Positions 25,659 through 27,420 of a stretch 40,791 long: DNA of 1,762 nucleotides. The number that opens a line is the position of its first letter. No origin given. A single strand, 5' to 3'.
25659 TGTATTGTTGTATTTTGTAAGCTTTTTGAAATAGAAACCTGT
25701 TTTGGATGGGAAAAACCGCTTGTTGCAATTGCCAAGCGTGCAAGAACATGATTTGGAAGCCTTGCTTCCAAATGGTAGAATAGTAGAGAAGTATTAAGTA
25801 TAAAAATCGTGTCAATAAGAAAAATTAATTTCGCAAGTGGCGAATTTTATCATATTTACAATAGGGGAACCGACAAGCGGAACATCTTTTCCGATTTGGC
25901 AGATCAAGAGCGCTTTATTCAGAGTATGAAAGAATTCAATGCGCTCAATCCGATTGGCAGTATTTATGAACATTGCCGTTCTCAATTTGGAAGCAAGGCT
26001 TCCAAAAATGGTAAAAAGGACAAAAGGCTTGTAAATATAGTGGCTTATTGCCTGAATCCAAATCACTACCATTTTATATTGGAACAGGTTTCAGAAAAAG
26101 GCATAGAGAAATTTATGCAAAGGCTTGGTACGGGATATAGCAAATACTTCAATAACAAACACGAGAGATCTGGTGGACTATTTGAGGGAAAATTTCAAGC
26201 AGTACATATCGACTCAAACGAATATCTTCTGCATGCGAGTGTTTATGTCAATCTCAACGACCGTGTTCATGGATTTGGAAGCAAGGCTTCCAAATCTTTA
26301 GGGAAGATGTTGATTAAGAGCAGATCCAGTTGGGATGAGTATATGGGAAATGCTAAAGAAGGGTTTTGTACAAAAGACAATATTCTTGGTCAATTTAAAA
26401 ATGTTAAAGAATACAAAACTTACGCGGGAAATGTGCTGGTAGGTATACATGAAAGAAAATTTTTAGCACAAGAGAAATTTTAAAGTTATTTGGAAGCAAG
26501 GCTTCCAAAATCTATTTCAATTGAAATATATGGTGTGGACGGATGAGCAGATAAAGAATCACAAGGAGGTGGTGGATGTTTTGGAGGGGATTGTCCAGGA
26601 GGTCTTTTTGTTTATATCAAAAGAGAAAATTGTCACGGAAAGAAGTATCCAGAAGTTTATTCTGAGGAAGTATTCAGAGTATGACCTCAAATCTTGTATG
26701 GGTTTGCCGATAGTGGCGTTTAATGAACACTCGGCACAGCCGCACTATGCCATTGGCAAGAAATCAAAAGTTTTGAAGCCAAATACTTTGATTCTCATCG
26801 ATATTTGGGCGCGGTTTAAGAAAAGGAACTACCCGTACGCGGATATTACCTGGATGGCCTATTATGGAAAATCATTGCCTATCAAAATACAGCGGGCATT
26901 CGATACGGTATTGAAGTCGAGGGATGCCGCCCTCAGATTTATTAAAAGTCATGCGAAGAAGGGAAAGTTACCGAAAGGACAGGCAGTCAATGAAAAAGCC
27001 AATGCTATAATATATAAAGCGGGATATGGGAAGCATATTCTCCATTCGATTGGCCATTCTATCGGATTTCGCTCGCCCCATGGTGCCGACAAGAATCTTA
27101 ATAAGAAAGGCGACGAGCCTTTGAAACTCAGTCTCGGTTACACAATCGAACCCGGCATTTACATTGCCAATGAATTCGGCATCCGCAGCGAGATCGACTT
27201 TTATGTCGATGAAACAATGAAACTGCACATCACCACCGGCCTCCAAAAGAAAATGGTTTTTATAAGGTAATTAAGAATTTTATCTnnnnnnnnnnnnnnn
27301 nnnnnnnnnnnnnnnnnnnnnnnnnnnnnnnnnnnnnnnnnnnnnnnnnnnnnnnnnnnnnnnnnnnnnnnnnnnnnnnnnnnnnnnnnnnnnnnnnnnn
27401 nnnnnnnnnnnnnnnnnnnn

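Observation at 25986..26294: Two copies of the hairpin repeat lie in frame inside the transposase gene itself, each encoding FGSKASK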

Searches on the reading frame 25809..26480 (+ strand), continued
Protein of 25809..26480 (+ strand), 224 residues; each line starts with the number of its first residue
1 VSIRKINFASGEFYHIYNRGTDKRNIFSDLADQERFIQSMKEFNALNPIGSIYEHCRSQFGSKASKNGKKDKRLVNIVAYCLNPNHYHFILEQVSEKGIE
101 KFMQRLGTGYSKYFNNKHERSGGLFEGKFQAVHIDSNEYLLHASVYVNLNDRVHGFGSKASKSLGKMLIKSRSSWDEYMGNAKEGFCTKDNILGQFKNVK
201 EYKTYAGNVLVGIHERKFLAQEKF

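Call 47: fold_search(model_id=the predicted structure, library=pdb)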
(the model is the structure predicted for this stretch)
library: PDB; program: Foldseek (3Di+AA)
matches with E <= 10: 757; with E <= 0.001: 1
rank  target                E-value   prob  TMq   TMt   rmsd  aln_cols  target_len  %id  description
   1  4er8_A                1.9e-04  1.00  0.44  0.57   6.7       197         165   14  Structure of the REP associates tyrosine transposase bound to a REP hairpin (released 2012-08-15)
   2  2a6o_A                3.1e-03  0.99  0.33  0.45  17.1       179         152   12  Crystal Structure of the ISHp608 Transposase in Complex with Stem-loop DNA (released 2005-10-25)
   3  2a6m_B                3.5e-03  0.99  0.34  0.47  17.1       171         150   14  Crystal Structure of the ISHp608 Transposase (released 2005-10-25)
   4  2a6m_A                5.3e-03  1.00  0.36  0.60   4.3       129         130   13  Crystal Structure of the ISHp608 Transposase (released 2005-10-25)
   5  2vjv_A                6.4e-03  1.00  0.33  0.54   5.9       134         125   13  Crystal structure of the IS608 transposase in complex with left end 26-mer DNA hairpin and a 6-mer DNA representing th (released 2008-02-19)
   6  2vic_A                7.6e-03  0.98  0.32  0.45  14.9       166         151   11  CRYSTAL STRUCTURE OF THE ISHP608 TRANSPOSASE IN COMPLEX with Left end 26- mer DNA and manganese (released 2008-02-19)
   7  5axm_A                9.7e-03  0.89  0.33  0.34  10.0       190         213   12  Crystal structure of Thg1 like protein (TLP) with tRNA(Phe) (released 2016-08-03)
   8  2vhg_A                1.1e-02  1.00  0.36  0.60   4.7       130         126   14  Crystal Structure of the ISHp608 Transposase in Complex with Right End 31-mer DNA (released 2008-02-19)
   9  2vhg_B                1.1e-02  1.00  0.36  0.59   4.6       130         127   14  Crystal Structure of the ISHp608 Transposase in Complex with Right End 31-mer DNA (released 2008-02-19)
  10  2vju_B                1.4e-02  1.00  0.32  0.50   5.3       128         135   13  Crystal structure of the IS608 transposase in complex with the complete Right end 35-mer DNA and manganese (released 2008-02-19)
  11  7cv1_A                1.5e-02  0.94  0.33  0.30   6.6       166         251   12  Structure of human tRNAHis guanylyltransferase (Thg1) in the presence of human mitochondrial tRNAHis (released 2021-04-07)
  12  3wbz_A                1.5e-02  0.82  0.33  0.31  11.8       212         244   10  Crystal structure of C. albicans tRNA(His) guanylyltransferase (Thg1) with ATP (released 2013-12-18)
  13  6fi8_B                1.6e-02  1.00  0.36  0.60   4.3       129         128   13  Crystal structure of the IS608 transposase in complex with left end 29-mer DNA hairpin and a 6-mer DNA representing th (released 2018-03-28)
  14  2vic_B                1.6e-02  0.99  0.33  0.53   5.1       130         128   14  CRYSTAL STRUCTURE OF THE ISHP608 TRANSPOSASE IN COMPLEX with Left end 26- mer DNA and manganese (released 2008-02-19)
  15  3otd_A                1.7e-02  0.92  0.33  0.32   7.2       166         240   13  Crystal structure of human tRNAHis guanylyltransferase (Thg1)- NaI derivative (released 2010-11-17)
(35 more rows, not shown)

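Call 48: find_encoding_contigs(protein=P0013, flank=6000, max_places=2)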
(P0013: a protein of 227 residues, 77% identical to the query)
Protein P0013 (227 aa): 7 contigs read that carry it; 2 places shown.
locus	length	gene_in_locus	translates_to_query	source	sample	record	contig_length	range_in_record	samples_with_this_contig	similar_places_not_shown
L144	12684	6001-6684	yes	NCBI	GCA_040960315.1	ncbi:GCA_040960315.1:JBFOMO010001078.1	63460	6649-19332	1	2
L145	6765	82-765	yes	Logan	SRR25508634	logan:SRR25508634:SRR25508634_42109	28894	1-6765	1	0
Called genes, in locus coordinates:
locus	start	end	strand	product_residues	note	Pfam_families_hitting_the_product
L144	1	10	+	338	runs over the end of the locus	-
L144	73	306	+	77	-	PF01809:YidD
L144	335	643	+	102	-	-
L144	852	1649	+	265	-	PF01628:HrcA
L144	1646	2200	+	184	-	PF01025:GrpE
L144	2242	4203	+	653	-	PF00012:HSP70, PF06723:MreB_Mbl, PF02782:FGGY_C (faint)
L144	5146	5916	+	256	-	-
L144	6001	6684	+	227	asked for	PF01797:Y1_Tnp (weak)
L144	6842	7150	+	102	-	PF03091:CutA1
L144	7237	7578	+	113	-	PF18924:DUF5674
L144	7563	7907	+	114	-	-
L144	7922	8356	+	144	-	PF00293:NUDIX, PF14815:NUDIX_4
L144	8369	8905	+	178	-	PF12689:Acid_PPase, PF13419:HAD_2, PF00702:Hydrolase, PF13242:Hydrolase_like (faint)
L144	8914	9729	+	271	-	PF04321:RmlD_sub_bind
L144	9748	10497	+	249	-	PF02578:Cu-oxidase_4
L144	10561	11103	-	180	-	PF00583:Acetyltransf_1, PF13673:Acetyltransf_10 (weak), PF13508:Acetyltransf_7 (weak)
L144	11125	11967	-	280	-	PF00665:rve, PF13683:rve_3, PF13333:rve_2 (weak)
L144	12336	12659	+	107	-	PF01257:2Fe-2S_thioredx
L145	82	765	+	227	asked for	PF01797:Y1_Tnp (weak)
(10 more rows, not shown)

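Call 49: find_encoding_contigs(protein=P0015, flank=6000, max_places=2)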
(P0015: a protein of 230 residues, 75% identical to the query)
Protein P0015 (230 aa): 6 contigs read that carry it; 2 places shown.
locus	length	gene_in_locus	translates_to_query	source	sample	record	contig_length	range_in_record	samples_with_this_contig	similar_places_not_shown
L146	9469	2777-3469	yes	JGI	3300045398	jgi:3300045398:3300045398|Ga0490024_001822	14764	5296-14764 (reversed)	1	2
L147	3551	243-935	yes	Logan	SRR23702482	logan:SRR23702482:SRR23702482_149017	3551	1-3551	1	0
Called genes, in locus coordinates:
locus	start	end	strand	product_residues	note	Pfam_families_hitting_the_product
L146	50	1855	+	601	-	PF00012:HSP70, PF06723:MreB_Mbl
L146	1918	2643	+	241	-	-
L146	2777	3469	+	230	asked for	PF01797:Y1_Tnp (weak)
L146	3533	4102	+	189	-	PF04229:GrpB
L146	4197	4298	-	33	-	-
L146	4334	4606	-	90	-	-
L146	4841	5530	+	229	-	PF02578:Cu-oxidase_4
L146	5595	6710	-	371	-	PF21269:TreT_GT1, PF00534:Glycos_transf_1, PF13692:Glyco_trans_1_4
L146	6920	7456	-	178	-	-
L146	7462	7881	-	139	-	PF01814:Hemerythrin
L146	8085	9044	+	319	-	PF02424:ApbE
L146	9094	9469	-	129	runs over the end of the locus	-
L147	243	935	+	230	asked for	PF01797:Y1_Tnp (weak)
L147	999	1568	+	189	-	PF04229:GrpB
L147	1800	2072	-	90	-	-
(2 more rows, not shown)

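Call 50: find_encoding_contigs(protein=P0009, flank=6000, max_places=2)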
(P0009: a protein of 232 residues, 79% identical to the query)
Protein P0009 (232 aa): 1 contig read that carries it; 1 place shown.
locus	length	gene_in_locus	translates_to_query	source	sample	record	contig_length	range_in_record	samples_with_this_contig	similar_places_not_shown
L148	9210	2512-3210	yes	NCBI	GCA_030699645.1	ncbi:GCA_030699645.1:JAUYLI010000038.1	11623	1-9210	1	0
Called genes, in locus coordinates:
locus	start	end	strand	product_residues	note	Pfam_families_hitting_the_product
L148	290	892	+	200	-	-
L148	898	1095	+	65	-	-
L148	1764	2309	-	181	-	-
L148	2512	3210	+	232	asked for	PF01797:Y1_Tnp (weak)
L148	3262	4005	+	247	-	PF00557:Peptidase_M24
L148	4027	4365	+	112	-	PF03091:CutA1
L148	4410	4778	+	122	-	PF02411:MerT (weak)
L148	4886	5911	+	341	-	PF01625:PMSR, PF01641:SelR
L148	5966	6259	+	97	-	PF11950:DUF3467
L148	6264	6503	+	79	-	-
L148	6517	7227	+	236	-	PF02578:Cu-oxidase_4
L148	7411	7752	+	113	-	PF01257:2Fe-2S_thioredx (weak)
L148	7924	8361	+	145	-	-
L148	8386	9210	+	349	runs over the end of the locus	PF13098:Thioredoxin_2 (faint), PF13462:Thioredoxin_4, PF01323:DSBA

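Call 68: search_protein_representatives(alignment_id=A1)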
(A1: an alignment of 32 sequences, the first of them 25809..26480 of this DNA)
Query: 32 sequences, 226 profile positions. Proteins with E-value up to 0.001 (for the whole library): 22136; up to 1e-10: 8932; up to 1e-30: 937. The best 150 are listed.
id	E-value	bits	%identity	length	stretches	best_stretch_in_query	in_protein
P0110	4.1e-100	350.8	-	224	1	1-223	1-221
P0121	2.2e-93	328.8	-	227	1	1-226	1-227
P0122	1.5e-91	322.8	-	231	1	1-225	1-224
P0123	4.4e-91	321.2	-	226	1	3-226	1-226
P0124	8.5e-86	304.0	-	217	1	11-226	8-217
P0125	2.3e-82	292.8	-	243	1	3-180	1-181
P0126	6.9e-82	291.2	-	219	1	3-224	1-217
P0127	1.9e-81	289.7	-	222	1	1-222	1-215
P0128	4.0e-81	288.7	-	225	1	1-225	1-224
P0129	1.9e-80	286.5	-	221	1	1-218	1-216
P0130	3.1e-80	285.8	-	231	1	3-220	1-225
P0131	5.8e-80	284.9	-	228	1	2-221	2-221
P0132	5.4e-78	278.4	-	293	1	4-226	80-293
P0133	2.0e-76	273.3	-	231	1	3-218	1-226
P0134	3.3e-75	269.3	-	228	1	1-221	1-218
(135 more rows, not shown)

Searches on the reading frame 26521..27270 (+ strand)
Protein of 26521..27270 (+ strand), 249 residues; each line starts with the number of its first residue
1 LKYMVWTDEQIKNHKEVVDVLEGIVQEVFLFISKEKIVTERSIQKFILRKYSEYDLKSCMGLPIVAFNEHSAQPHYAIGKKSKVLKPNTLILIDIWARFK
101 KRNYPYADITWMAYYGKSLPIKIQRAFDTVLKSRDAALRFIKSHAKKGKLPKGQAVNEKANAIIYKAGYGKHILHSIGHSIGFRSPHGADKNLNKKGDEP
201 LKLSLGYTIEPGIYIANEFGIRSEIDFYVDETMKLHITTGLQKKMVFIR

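Call 29: search_protein_families(library=pfam, proteins=[window:26521-27270:+], max_evalue=0.01)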
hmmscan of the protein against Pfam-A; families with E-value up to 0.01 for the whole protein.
window:26521-27270:+ (249 aa): 1 family
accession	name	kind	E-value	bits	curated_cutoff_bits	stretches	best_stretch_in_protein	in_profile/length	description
PF00557.29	Peptidase_M24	-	3.5e-29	102.5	23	1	14-231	3-208/208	Metallopeptidase family M24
